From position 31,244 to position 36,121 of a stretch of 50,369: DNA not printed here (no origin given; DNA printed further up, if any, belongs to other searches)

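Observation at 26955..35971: Tandem giant paralogs (1526 aa and 1481 aa) with translational overlap and strongly conserved sequence islands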

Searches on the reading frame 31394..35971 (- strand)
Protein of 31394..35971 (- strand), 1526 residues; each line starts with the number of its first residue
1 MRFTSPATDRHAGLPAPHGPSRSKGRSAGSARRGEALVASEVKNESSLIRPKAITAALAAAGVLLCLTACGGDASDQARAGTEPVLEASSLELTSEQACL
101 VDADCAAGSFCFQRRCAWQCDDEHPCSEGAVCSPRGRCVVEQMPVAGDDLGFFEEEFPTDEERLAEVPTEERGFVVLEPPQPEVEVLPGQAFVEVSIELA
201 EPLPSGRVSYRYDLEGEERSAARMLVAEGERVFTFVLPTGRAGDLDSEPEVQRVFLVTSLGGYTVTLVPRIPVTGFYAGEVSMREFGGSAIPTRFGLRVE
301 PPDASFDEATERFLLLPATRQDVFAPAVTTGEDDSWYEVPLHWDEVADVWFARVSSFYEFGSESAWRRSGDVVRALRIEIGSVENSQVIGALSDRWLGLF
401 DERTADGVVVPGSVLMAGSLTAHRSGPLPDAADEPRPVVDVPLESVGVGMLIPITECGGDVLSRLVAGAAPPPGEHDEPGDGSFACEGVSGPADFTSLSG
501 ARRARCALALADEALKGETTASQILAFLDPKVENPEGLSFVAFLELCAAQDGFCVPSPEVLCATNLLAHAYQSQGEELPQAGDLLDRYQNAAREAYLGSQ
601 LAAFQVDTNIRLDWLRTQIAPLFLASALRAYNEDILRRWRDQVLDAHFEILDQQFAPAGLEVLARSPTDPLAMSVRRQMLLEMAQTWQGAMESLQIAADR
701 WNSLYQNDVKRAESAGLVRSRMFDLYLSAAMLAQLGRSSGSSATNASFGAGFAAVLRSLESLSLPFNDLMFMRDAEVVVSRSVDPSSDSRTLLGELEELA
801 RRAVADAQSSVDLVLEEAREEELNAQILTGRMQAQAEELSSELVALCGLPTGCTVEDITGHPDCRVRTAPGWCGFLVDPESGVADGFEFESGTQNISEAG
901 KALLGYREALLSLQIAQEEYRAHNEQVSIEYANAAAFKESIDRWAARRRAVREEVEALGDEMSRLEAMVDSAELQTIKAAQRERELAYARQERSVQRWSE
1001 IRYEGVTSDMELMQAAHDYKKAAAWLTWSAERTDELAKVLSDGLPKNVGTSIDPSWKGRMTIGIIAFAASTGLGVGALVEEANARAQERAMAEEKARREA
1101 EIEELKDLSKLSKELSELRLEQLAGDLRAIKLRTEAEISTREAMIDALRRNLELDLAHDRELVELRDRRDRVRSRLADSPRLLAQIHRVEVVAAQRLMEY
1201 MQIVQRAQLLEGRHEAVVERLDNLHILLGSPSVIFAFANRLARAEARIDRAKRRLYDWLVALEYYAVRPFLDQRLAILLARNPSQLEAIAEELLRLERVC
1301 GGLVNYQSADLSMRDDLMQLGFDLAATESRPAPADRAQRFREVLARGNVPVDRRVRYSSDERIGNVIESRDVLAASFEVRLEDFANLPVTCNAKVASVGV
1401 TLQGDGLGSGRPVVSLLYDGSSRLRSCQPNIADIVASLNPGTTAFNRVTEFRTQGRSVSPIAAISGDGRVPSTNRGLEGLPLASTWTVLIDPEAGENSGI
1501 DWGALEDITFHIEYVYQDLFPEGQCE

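Call 6: search_protein_families(library=pfam, proteins=[window:31394-35971:-], max_evalue=0.1)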
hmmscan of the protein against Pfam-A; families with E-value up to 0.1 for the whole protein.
window:31394-35971:- (1526 aa): 1 family
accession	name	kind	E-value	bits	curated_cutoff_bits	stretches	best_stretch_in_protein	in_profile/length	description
PF12065.13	DUF3545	-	0.0092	16.4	25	1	1088-1118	18-46/58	Protein of unknown function (DUF3545)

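Call 8: search_protein_families(library=ncbifam, proteins=[window:31394-35971:-], max_evalue=0.1)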
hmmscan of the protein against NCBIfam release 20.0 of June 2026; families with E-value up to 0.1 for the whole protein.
window:31394-35971:- (1526 aa): 0 families

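Call 19: find_homologous_proteins(query=window:31394-35971:-)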
Query window:31394-35971:- (1526 aa): 3 proteins with E <= 0.001 among 8000 candidates.
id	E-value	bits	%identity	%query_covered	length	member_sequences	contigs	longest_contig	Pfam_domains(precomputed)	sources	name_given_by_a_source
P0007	0.0e+0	3382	100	100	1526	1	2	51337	-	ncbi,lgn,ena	-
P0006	0.0e+0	1822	58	96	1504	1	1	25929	-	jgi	-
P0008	1.1e-274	933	38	95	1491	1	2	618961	-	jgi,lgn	jgi:hypothetical protein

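Call 20: find_encoding_contigs(protein=P0008, flank=10000, max_places=2)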
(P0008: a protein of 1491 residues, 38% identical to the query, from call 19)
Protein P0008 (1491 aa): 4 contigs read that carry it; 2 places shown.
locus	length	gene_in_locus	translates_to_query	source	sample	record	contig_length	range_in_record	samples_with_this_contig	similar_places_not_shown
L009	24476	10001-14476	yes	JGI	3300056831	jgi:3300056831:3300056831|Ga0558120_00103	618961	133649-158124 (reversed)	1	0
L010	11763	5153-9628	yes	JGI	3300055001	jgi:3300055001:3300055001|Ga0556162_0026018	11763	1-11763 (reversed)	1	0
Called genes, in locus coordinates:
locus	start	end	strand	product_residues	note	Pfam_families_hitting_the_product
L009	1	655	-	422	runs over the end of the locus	PF00109:ketoacyl-synt, PF02801:Ketoacyl-synt_C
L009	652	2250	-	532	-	PF01266:DAO (faint), PF01494:FAD_binding_3, PF04820:Trp_halogenase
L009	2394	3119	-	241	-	PF01135:PCMT (weak), PF01209:Ubie_methyltran, PF13489:Methyltransf_23, PF08704:GCD14 (faint), PF13847:Methyltransf_31, PF08241:Methyltransf_11, PF08242:Methyltransf_12, PF13649:Methyltransf_25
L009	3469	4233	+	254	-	-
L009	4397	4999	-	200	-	PF00072:Response_reg, PF08281:Sigma70_r4_2, PF00196:GerE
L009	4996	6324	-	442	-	PF07730:HisKA_3 (weak), PF02518:HATPase_c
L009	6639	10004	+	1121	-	-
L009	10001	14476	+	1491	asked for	-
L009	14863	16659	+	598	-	PF04820:Trp_halogenase (weak)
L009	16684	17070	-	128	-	-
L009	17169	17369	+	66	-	-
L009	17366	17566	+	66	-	-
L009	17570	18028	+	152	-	-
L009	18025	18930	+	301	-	PF05090:HTTM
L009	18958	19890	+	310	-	PF00005:ABC_tran, PF13304:AAA_21 (faint)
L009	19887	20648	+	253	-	PF01061:ABC2_membrane, PF12698:ABC2_membrane_3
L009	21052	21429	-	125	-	-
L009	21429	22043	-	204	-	PF07638:Sigma70_ECF (weak), PF04542:Sigma70_r2, PF08281:Sigma70_r4_2, PF04545:Sigma70_r4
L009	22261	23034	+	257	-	-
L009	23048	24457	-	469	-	-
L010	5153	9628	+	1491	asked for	-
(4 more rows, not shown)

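Call 103: search_protein_families(library=pfam, proteins=[L009:14863-16656:+], max_evalue=0.001)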
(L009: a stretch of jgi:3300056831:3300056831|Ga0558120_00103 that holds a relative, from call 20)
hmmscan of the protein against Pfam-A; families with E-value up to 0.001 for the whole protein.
L009:14863-16656:+ (598 aa): 2 families
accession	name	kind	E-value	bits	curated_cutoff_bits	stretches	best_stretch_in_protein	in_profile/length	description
PF04820.20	Trp_halogenase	-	1.6e-11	44.2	21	1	112-342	149-344/458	Tryptophan halogenase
PF13450.12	NAD_binding_8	-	0.00079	20.1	21.9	0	16-70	1-54/68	NAD(P)-binding Rossmann-like domain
